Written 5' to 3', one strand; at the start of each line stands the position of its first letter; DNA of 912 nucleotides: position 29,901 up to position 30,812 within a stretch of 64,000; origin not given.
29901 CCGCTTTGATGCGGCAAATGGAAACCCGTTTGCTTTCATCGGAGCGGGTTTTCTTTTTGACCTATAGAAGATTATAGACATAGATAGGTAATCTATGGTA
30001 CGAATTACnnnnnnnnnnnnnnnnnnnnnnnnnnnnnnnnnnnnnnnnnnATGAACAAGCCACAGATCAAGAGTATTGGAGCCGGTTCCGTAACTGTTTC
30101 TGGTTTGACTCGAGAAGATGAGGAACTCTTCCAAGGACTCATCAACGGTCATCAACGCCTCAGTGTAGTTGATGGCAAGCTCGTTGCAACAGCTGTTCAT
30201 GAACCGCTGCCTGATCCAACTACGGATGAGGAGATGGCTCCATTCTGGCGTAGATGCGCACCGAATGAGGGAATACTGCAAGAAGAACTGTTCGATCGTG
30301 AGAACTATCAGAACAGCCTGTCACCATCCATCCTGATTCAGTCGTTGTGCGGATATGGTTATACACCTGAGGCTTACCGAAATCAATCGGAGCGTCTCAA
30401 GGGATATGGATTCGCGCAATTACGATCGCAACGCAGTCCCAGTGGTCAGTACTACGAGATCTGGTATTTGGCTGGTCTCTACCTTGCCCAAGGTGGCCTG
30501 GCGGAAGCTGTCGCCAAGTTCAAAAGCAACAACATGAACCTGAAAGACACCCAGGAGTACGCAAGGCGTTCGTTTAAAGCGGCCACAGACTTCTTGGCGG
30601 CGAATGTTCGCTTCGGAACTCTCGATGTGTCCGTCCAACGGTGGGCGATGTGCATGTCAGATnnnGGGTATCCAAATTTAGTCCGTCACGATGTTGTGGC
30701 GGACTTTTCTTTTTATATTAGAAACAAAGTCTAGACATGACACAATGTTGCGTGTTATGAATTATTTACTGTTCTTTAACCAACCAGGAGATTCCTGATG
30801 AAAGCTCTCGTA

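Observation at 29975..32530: Shared promoter architecture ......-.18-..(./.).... in front of the cassette genes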

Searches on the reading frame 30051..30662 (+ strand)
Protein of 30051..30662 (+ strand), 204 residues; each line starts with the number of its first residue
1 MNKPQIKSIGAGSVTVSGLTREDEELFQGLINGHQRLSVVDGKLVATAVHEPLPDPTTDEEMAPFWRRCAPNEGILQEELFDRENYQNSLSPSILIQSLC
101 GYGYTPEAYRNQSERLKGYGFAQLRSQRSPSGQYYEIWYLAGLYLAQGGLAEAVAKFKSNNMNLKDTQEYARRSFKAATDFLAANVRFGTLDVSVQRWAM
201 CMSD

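Call 15: search_protein_families(library=pfam, max_evalue=0.1, proteins=[window:30051-30662:+])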
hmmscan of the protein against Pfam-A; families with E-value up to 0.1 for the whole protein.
window:30051-30662:+ (204 aa): 0 families

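Call 16: search_protein_families(library=phrogs, max_evalue=0.01, proteins=[window:30051-30662:+])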
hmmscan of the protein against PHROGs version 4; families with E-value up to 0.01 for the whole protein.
window:30051-30662:+ (204 aa): 0 families

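Call 17: find_encoding_contigs(protein=window:30051-30662:+, flank=10000, max_places=10)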
Protein window:30051-30662:+ (204 aa): 7 contigs read that carry it; 5 places shown.
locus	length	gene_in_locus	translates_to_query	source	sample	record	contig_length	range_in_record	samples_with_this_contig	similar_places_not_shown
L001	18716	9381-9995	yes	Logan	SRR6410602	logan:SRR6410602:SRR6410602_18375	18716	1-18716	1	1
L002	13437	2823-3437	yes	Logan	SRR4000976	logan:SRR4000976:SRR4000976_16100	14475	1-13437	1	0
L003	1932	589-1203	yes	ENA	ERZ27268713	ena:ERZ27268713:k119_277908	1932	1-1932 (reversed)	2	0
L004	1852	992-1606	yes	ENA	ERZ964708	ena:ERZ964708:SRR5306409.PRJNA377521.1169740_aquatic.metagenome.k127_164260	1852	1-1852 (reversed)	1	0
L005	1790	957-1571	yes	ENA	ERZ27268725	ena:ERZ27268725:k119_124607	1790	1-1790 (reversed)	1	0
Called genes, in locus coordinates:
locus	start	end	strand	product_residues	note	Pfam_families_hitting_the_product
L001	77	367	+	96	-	PF00886:Ribosomal_S16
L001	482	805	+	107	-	PF13083:KH_KhpA-B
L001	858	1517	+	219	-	PF01746:tRNA_m1G_MT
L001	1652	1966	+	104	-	PF00829:Ribosomal_L21p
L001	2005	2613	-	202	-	PF21176:RecR_HhH, PF01751:Toprim (weak), PF13662:Toprim_4, PF21175:RecR_C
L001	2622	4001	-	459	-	PF00772:DnaB, PF13481:AAA_25, PF03796:DnaB_C, PF06745:ATPase (weak)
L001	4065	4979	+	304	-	PF17773:UPF0176_N, PF00581:Rhodanese, PF12368:Rhodanese_C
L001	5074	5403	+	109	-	-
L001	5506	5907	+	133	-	-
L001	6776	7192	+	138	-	PF08327:AHSA1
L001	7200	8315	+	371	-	PF07995:GSDH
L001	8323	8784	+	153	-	-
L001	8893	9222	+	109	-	-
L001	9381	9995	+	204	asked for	-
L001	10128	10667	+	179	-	-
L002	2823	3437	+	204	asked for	-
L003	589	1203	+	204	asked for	-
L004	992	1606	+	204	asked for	-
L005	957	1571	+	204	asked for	-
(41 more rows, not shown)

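Call 19: find_related_loci(query=window:30051-30662:+, collection=viral_contigs, flank=6000)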
Query window:30051-30662:+ (204 aa) in viral_contigs; peptide patterns used: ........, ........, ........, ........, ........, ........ (x = any residue, [..] = any of these).
5 stretches matched a pattern, but none encodes a relative of the query by tblastn (E <= 1e-3).

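Call 21: find_homologous_proteins(query=window:30051-30662:+, max_evalue=0.001)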
Query window:30051-30662:+ (204 aa): 21 proteins with E <= 0.001 among 368 candidates.
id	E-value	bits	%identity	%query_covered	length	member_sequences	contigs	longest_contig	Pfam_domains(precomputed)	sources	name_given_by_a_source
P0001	2.8e-133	460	100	100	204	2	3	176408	-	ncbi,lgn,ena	-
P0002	2.6e-44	169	48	95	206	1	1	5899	-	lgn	-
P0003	6.1e-44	168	43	100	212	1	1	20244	-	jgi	-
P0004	3.6e-42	162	43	100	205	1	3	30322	-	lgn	-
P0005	1.2e-40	157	42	98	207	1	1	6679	-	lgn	-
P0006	3.6e-40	156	44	95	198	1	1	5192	-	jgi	jgi:hypothetical protein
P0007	3.6e-39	152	46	99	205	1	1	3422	-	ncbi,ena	-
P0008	2.5e-36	143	42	99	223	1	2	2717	-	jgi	jgi:hypothetical protein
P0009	5.2e-36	142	42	100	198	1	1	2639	-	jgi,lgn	-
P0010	4.8e-35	139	38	95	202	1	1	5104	-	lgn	-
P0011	9.6e-35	138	42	93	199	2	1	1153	-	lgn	-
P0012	1.1e-34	138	41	98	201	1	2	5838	-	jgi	jgi:hypothetical protein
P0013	8.6e-32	128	42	97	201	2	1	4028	-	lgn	-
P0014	6.9e-30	122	37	95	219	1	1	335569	-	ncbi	-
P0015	1.0e-29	122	40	97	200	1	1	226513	-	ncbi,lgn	ncbi:hypothetical protein BH11PAT2_BH11PAT2_05910 [soil metagenome]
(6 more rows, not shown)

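Call 22: find_encoding_contigs(protein=P0004, flank=6000, max_places=2)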
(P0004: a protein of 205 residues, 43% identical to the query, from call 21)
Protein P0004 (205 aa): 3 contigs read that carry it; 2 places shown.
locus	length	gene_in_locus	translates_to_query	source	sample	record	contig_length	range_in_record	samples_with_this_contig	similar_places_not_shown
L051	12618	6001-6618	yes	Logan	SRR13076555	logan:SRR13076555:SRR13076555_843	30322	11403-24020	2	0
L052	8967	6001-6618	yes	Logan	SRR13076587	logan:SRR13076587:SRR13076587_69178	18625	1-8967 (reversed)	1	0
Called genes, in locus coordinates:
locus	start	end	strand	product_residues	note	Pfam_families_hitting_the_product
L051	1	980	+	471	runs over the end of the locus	-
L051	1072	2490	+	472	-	PF25390:WD40_RLD, PF25384:Alsin_RLD (faint), PF00415:RCC1, PF25390:WD40_RLD, PF00415:RCC1, PF13540:RCC1_2, PF00415:RCC1 (weak)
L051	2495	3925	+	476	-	PF25390:WD40_RLD, PF25384:Alsin_RLD (faint), PF25390:WD40_RLD, PF13540:RCC1_2 (weak), PF00415:RCC1 (weak)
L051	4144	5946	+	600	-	PF00009:GTP_EFTU, PF01926:MMR_HSR1 (weak), PF22042:EF-G_D2, PF03144:GTP_EFTU_D2, PF00679:EFG_C, PF21018:BipA_C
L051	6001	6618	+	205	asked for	-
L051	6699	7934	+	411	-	PF01702:TGT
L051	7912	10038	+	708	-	PF04851:ResIII, PF17757:UvrB_inter, PF27431:UvrB_3rd, PF00271:Helicase_C, PF12344:UvrB, PF02151:UVR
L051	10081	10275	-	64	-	-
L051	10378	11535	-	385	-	-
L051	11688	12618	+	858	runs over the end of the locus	PF00005:ABC_tran (faint), PF02463:SMC_N (faint), PF13175:AAA_15 (faint), PF13191:AAA_16 (faint), PF13304:AAA_21 (faint), PF13555:AAA_29 (faint), PF20703:nSTAND1 (faint), PF17760:UvrA_inter, +2 more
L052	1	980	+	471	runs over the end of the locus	-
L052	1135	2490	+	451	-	PF25390:WD40_RLD, PF25384:Alsin_RLD (faint), PF00415:RCC1, PF25390:WD40_RLD, PF00415:RCC1, PF13540:RCC1_2, PF00415:RCC1 (weak)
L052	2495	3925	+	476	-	PF25390:WD40_RLD, PF25384:Alsin_RLD (faint), PF25390:WD40_RLD, PF13540:RCC1_2 (weak), PF00415:RCC1 (weak)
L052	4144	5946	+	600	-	PF00009:GTP_EFTU, PF01926:MMR_HSR1 (weak), PF22042:EF-G_D2, PF03144:GTP_EFTU_D2, PF00679:EFG_C, PF21018:BipA_C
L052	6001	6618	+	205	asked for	-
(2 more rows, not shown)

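Call 23: find_encoding_contigs(protein=P0003, flank=6000, max_places=2)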
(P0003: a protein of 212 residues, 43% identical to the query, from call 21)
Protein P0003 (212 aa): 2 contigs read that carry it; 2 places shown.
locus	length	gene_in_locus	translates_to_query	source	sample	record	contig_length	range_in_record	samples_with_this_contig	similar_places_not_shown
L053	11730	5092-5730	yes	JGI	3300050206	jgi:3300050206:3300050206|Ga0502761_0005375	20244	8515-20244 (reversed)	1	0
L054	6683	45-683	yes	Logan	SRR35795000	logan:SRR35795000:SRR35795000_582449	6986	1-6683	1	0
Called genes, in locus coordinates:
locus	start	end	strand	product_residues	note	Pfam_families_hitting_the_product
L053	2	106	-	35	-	?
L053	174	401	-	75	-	-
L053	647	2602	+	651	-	PF18860:AbiJ_NTD3, PF00005:ABC_tran (faint), PF13175:AAA_15, PF13304:AAA_21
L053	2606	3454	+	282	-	-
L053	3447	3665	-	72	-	-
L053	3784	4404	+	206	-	-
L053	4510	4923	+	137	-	-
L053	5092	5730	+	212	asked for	-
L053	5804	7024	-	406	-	PF12704:MacB_PCD, PF02687:FtsX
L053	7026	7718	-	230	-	PF00005:ABC_tran, PF02463:SMC_N (faint), PF13304:AAA_21 (faint)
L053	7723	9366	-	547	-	PF25919:BSH_CusB (faint), PF00364:Biotin_lipoyl (faint), PF25917:BSH_RND, PF25954:Beta-barrel_RND_2 (weak), PF25990:Beta-barrel_YknX, PF25989:YknX_C (weak)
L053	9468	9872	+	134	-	PF01863:YgjP-like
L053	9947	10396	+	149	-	-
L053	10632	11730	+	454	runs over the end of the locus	PF00270:DEAD, PF04851:ResIII, PF00271:Helicase_C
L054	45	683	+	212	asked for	-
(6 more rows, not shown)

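Call 24: find_encoding_contigs(protein=P0014, flank=6000, max_places=2)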
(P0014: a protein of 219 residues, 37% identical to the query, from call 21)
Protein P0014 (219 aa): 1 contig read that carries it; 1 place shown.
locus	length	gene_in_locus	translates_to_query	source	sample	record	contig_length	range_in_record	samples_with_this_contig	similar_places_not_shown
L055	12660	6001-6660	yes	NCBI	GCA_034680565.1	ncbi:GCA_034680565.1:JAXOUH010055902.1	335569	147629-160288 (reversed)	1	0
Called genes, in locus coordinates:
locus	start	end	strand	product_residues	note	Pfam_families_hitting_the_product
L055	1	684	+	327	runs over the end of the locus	PF00158:Sigma54_activat, PF14532:Sigma54_activ_2, PF07728:AAA_5 (weak), PF25601:AAA_lid_14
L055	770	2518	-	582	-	PF01411:tRNA-synt_2c, PF07973:tRNA_SAD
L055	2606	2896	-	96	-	-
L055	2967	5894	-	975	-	PF00580:UvrD-helicase, PF13245:AAA_19, PF13604:AAA_30 (faint), PF13361:UvrD_C, PF13538:UvrD_C_2 (faint), PF12705:PDDEXK_1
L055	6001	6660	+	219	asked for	-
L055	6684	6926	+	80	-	-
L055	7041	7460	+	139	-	PF01471:PG_binding_1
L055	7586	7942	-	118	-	-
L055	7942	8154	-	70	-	-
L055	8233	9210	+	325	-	PF01018:GTP1_OBG, PF01926:MMR_HSR1, PF02421:FeoB_N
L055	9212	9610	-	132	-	PF09997:DUF2238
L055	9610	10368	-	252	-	PF01061:ABC2_membrane, PF12698:ABC2_membrane_3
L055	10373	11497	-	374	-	PF00005:ABC_tran, PF13175:AAA_15 (faint), PF13555:AAA_29 (weak), PF13304:AAA_21, PF13732:DrrA1-3_C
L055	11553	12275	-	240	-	PF18915:DUF5667 (faint)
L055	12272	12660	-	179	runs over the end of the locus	PF04542:Sigma70_r2, PF08281:Sigma70_r4_2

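Call 25: find_encoding_contigs(protein=P0015, flank=6000, max_places=2)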
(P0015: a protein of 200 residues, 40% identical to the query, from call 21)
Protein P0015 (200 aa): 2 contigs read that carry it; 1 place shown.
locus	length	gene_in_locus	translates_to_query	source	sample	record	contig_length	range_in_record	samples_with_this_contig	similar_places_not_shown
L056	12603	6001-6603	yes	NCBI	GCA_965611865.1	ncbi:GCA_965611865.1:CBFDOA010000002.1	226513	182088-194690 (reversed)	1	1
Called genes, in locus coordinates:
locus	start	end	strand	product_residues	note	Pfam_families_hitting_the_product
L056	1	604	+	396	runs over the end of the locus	-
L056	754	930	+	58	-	-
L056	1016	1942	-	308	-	PF00890:FAD_binding_2 (faint), PF01134:GIDA (faint), PF01266:DAO (faint), PF01494:FAD_binding_3 (faint), PF07992:Pyr_redox_2, PF12831:FAD_oxidored (weak), PF13738:Pyr_redox_3, PF00070:Pyr_redox (weak), +2 more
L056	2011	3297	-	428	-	PF00091:Tubulin, PF12327:FtsZ_C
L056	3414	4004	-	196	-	-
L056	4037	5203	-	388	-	PF02491:SHS2_FTSA, PF11104:PilM_2 (weak), PF14450:FtsA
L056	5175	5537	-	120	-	PF02130:YbeY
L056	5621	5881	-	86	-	-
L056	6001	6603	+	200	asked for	-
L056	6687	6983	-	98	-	-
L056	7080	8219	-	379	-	PF03129:HGTP_anticodon (weak)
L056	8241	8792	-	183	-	PF10502:Peptidase_S26, PF00717:Peptidase_S24 (faint)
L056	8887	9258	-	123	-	-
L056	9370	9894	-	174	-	-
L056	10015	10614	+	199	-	PF01195:Pept_tRNA_hydro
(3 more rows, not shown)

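Call 37: find_encoding_contigs(protein=P0001, flank=10000, max_places=10)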
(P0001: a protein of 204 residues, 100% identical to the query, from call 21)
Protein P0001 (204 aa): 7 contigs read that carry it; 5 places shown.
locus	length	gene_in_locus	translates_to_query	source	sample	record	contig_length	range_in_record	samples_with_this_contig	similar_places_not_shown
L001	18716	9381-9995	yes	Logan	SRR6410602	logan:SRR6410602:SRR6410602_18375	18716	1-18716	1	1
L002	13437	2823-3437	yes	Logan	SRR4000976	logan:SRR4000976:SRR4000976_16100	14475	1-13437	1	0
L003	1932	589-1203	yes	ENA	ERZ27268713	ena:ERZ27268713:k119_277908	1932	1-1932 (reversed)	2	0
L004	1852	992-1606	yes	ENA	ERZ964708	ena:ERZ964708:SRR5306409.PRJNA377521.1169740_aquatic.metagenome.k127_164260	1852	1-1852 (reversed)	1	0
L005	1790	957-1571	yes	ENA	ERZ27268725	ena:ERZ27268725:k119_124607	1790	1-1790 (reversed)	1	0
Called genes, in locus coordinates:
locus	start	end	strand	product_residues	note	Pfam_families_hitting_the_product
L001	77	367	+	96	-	PF00886:Ribosomal_S16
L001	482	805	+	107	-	PF13083:KH_KhpA-B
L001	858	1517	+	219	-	PF01746:tRNA_m1G_MT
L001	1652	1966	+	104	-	PF00829:Ribosomal_L21p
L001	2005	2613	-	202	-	PF21176:RecR_HhH, PF01751:Toprim (weak), PF13662:Toprim_4, PF21175:RecR_C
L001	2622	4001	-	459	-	PF00772:DnaB, PF13481:AAA_25, PF03796:DnaB_C, PF06745:ATPase (weak)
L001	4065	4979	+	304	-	PF17773:UPF0176_N, PF00581:Rhodanese, PF12368:Rhodanese_C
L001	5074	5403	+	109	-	-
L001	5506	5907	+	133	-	-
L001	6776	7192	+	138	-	PF08327:AHSA1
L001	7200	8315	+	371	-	PF07995:GSDH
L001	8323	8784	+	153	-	-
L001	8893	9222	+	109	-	-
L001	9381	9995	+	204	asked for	-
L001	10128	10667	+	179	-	-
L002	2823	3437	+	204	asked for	-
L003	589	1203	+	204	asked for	-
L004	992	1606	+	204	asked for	-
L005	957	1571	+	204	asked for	-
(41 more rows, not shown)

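Call 45: find_related_loci(query=A2, collection=metagenome_contigs, flank=4000)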
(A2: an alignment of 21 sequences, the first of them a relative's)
Query A2 (204 aa) in metagenome_contigs; peptide patterns used: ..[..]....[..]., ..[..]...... (x = any residue, [..] = any of these).
98 stretches matched a pattern; 34 encode a relative of the query (tblastn E <= 1e-3); 34 distinct loci.
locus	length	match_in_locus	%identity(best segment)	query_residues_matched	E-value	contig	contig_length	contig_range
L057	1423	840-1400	45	5-204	1e-50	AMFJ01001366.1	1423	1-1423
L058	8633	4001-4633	40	5-204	2e-48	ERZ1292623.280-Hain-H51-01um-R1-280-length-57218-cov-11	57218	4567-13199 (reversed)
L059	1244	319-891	45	3-204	2e-49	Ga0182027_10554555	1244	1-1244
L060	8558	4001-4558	43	2-201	1e-46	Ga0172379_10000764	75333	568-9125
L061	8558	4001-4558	44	10-204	9e-45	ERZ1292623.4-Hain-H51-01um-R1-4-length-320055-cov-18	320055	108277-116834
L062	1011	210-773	42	5-202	3e-47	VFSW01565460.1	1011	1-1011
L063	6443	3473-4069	40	10-204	5e-44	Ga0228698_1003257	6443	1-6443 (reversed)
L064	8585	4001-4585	41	14-204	4e-43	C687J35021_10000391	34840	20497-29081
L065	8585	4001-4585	41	14-204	4e-43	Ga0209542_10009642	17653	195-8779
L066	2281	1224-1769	42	10-200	1e-42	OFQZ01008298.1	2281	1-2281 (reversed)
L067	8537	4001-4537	40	12-204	2e-41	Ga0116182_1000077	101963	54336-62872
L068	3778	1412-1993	39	10-201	4e-41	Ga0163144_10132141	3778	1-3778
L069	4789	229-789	43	3-197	8e-41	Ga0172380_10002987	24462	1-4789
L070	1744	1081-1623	41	13-204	9e-41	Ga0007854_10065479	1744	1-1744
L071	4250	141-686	44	12-204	3e-40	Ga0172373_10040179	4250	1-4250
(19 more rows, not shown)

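Call 57: predict_structure(alignment_id=A2)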
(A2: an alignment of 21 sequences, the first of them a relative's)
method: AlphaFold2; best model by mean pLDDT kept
length: 204 residues; sequences in the alignment: 21
mean_pLDDT: 76.1   pTM: 0.51
mean pLDDT of the five models: 76.1, 74.5, 73.6, 68.0, 65.8
residues with pLDDT >= 90: 27; 70-90: 118; 50-70: 43; < 50: 16
segments of 3 or more residues with pLDDT < 50: 190-204
pLDDT, mean of each block of 10 residues (from residue 1): 79 88 85 87 85 76 72 57 60 81 77 93 77 74 91 83 68 88 78 39 34
secondary structure, 60 per line:
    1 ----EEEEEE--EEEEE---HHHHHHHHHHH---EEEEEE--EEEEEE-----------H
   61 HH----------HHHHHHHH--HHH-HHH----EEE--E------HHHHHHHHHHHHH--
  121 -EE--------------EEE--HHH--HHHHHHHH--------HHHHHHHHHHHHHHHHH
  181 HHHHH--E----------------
elements in order: E5-10 E13-17 H21-31 E35-40 E43-48 H73-80 E94-96 H106-118 E138-140 H148-155 H164-185

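Call 69: search_protein_families(library=padloc, max_evalue=0.01, proteins=[window:30051-30662:+])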
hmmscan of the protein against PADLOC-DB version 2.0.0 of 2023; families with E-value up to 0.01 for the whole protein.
window:30051-30662:+ (204 aa): 0 families

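Call 70: search_protein_families(library=ncbifam, max_evalue=0.01, proteins=[window:30051-30662:+])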
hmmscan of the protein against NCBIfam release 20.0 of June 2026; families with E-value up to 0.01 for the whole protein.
window:30051-30662:+ (204 aa): 0 families
